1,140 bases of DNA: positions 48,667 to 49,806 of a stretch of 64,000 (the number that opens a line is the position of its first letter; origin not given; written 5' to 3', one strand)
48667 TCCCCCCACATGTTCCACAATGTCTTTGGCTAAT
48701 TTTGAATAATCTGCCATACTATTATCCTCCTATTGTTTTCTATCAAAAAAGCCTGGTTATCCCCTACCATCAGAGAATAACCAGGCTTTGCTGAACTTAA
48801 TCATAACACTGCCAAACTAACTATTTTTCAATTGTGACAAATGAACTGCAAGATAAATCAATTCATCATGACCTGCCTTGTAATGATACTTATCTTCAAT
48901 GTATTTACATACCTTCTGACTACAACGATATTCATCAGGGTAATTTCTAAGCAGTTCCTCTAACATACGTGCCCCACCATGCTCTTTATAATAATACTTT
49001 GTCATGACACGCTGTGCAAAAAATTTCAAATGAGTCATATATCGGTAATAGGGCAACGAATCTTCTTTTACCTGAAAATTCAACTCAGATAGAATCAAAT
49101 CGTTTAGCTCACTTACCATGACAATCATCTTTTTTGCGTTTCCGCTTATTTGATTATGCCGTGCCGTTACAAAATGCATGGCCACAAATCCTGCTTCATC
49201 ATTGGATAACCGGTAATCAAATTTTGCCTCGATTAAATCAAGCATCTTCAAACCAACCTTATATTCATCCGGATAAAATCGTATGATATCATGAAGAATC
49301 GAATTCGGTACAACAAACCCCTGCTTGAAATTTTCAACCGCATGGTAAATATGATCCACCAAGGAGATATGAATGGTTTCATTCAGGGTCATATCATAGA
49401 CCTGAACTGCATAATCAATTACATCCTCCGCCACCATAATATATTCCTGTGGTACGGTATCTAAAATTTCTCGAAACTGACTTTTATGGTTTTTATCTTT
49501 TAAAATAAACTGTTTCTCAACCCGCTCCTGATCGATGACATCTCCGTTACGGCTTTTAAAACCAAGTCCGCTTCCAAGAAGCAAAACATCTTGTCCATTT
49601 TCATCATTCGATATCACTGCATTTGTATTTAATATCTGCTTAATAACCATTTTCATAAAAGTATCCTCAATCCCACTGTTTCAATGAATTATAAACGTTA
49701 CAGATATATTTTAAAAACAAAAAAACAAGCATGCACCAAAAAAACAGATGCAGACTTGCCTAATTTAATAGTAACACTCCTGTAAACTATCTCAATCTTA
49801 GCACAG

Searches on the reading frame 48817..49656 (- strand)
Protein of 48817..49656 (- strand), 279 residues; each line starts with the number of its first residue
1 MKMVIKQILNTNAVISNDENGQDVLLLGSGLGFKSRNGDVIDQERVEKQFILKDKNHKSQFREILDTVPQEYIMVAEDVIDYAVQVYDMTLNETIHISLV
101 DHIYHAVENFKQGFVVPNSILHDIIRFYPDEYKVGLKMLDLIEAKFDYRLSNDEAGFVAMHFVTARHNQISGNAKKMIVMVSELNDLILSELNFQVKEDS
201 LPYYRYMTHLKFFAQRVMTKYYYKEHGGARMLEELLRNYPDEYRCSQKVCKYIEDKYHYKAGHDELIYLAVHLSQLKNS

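Call 86: search_protein_families(library=pfam, proteins=[window:48817-49656:-], max_evalue=0.000001)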
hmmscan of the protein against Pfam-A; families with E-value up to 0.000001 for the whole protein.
window:48817-49656:- (279 aa): 2 families
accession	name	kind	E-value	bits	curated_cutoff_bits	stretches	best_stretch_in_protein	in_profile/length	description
PF00874.25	PRD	-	1.2e-34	118.9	23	2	78-164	2-89/90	PRD domain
PF03123.20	CAT_RBD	-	9.3e-19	67.6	25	1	3-58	1-56/57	CAT RNA binding domain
